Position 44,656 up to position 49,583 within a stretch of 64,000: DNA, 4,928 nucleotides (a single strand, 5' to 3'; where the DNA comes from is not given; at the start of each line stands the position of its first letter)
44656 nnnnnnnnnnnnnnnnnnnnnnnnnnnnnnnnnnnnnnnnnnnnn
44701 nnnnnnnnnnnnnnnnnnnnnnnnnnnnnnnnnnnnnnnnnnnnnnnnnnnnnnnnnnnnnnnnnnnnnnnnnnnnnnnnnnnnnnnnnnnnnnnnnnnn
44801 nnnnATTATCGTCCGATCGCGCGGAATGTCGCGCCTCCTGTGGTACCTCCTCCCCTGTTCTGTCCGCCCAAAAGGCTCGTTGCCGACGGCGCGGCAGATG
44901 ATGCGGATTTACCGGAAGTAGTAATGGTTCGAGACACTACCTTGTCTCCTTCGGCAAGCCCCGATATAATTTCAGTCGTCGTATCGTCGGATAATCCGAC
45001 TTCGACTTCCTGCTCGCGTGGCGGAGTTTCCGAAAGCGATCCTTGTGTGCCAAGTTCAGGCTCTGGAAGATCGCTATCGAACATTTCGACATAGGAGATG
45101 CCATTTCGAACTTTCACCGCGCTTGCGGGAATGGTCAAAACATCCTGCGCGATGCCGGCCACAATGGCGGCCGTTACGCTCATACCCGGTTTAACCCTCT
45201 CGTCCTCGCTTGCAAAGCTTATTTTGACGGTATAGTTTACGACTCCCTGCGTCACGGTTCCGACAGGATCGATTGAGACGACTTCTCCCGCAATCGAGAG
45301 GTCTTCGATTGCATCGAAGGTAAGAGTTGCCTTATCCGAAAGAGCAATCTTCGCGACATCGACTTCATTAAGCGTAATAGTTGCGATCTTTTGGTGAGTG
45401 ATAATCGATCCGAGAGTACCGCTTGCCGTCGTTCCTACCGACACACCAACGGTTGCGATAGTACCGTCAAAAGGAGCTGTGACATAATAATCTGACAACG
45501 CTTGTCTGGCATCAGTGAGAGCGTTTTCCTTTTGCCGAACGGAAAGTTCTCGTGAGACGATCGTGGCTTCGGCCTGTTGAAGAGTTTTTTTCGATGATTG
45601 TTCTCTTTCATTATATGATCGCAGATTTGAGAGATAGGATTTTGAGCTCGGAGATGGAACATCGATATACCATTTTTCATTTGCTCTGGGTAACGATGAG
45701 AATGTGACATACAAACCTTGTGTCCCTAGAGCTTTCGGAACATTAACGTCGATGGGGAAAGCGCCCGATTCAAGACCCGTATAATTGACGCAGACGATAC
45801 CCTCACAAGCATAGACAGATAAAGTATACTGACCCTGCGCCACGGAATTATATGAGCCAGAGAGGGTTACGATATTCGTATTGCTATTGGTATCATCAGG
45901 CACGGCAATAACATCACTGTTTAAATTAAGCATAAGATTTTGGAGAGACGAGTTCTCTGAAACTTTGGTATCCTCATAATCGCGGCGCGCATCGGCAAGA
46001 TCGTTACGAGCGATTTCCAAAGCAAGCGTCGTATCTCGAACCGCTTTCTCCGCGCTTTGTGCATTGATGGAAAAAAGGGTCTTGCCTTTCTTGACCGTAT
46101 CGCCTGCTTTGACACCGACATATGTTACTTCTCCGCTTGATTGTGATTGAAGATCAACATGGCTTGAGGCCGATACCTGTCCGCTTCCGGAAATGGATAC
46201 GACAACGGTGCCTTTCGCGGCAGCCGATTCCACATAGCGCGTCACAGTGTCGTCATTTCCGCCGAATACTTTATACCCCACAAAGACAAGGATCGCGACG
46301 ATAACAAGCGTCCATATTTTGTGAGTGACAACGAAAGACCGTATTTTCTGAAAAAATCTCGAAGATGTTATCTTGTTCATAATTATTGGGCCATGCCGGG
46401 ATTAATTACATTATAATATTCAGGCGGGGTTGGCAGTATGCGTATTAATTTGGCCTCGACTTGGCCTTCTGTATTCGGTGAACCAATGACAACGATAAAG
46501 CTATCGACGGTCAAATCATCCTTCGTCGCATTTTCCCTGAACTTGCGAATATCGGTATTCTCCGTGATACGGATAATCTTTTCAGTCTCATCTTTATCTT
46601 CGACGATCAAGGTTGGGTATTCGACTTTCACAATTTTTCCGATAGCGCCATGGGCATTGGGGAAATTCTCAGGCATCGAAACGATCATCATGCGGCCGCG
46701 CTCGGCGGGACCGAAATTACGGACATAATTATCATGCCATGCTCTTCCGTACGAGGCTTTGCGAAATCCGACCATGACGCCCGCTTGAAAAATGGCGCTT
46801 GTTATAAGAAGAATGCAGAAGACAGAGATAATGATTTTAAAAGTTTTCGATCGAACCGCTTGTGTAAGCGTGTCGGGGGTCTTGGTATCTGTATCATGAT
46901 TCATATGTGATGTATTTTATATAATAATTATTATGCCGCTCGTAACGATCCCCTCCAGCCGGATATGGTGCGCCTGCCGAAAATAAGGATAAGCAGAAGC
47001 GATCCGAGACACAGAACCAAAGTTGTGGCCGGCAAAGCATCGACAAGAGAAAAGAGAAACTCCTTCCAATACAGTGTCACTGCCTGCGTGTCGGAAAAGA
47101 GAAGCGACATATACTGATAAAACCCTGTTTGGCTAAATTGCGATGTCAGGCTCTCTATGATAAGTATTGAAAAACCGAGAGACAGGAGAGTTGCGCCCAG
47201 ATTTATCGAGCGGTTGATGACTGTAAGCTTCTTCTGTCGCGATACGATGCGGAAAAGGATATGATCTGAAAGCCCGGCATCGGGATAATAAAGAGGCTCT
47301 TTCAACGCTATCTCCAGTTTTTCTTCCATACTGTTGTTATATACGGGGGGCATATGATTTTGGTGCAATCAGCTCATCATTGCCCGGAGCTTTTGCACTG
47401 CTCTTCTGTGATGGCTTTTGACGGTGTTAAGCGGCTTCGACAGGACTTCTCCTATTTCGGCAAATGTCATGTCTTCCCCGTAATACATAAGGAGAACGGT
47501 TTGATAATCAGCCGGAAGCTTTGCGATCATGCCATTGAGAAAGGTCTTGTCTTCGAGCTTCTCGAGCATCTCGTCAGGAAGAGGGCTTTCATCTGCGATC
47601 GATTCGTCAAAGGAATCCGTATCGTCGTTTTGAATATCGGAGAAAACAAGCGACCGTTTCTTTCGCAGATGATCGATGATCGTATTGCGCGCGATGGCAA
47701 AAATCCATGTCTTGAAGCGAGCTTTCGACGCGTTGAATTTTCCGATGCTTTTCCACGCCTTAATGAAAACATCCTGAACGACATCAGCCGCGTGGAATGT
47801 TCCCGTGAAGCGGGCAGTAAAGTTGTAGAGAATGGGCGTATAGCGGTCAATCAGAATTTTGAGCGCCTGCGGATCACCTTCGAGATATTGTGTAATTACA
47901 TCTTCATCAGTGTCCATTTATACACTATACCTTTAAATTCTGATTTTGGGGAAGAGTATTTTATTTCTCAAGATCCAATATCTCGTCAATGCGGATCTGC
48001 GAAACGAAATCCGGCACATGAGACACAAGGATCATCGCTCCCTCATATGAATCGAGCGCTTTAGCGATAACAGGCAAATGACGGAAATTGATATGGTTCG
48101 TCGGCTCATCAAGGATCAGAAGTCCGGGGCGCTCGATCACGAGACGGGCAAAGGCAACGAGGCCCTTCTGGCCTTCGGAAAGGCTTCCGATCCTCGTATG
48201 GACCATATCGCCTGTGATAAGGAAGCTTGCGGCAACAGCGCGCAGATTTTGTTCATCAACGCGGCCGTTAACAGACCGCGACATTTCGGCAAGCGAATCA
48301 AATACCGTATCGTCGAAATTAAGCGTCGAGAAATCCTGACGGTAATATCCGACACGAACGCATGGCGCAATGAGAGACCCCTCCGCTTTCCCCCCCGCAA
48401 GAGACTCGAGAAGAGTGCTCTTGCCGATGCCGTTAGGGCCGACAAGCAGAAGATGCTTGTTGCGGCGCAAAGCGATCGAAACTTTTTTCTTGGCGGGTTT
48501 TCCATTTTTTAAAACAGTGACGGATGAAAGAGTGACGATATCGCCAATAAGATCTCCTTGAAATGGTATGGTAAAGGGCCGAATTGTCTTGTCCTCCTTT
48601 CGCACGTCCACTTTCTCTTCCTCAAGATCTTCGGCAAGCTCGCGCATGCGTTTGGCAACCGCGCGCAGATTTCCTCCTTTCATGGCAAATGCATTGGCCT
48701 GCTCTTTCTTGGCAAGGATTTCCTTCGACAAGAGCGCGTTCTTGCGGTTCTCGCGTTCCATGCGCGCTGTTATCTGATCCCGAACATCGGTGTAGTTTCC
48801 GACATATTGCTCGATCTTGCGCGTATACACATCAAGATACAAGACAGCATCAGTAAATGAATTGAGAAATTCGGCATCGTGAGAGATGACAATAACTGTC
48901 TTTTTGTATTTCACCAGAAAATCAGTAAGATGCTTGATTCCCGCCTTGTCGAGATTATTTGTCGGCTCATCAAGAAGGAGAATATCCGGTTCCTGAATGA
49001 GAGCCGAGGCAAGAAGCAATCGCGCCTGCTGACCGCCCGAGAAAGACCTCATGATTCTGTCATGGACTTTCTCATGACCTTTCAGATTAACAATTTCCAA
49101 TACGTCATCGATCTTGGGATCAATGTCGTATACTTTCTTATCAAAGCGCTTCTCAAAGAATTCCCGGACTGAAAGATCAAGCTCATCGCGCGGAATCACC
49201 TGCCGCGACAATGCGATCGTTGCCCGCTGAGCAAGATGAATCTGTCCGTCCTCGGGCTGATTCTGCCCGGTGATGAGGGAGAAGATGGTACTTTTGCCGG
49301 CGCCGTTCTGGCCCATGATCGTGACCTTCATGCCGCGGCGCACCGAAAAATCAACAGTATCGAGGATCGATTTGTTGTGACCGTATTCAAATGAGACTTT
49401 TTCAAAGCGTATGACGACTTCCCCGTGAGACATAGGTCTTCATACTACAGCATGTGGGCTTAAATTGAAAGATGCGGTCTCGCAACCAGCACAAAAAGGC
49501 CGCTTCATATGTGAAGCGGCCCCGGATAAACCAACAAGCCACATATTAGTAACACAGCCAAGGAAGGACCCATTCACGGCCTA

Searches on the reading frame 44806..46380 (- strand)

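Call 32: search_protein_families(library=pfam, proteins=[window:44806-46380:-], max_evalue=0.0001)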
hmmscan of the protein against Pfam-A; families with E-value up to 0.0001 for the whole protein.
window:44806-46380:- (524 aa): 4 families
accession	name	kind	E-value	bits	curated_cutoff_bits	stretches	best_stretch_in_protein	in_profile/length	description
PF16576.10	HlyD_D23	-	2.6e-13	50.2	30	1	247-402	61-214/214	Barrel-sandwich domain of CusB or HlyD membrane-fusion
PF13437.12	HlyD_3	-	1.1e-10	42.7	22.2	1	300-399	2-106/106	HlyD family secretion protein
PF00364.28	Biotin_lipoyl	-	1.1e-05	25.6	22.1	0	75-105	43-73/73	Biotin-requiring enzyme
PF13533.13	Biotin_lipoyl_2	-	1.8e-05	24.8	29.8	0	77-106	3-32/32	Biotin-lipoyl like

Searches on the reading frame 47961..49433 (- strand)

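Call 75: search_protein_families(library=pfam, proteins=[window:47961-49433:-], max_evalue=0.0001)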
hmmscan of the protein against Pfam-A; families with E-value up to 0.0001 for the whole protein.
window:47961-49433:- (490 aa): 11 families
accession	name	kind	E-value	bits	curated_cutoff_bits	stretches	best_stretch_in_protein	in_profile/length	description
PF00005.33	ABC_tran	-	9.7e-48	162.7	25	2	24-159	1-137/137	ABC transporter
PF13304.12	AAA_21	-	8.8e-18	65.8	27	1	93-191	202-304/304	AAA domain, putative AbiEii toxin, Type IV TA system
PF02463.25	SMC_N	-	2.1e-10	40.9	40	0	21-193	11-205/220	RecF/RecN/SMC N terminal domain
PF13555.12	AAA_29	-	5e-09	36.2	27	0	318-343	15-40/61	P-loop containing region of AAA domain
PF03193.22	RsgA_GTPase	-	1.6e-07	31.7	30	0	314-348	96-129/174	RsgA GTPase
PF13401.12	AAA_22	-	5.5e-07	30.4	27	0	324-443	4-92/130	AAA domain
PF13191.12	AAA_16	-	2e-06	28.8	32.6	0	326-407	25-104/167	AAA ATPase domain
PF20720.3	nSTAND3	-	9.6e-06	25.8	27.2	0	316-346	8-38/155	Novel STAND NTPase 3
PF13476.12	AAA_23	-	2e-05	25.7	27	0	328-345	22-39/201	AAA domain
PF01926.29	MMR_HSR1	-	4.1e-05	24.1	21.9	0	36-59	1-23/113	50S ribosome-binding GTPase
PF12775.13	AAA_7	-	5.1e-05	23.3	25.8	0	320-346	28-54/181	P-loop containing dynein motor region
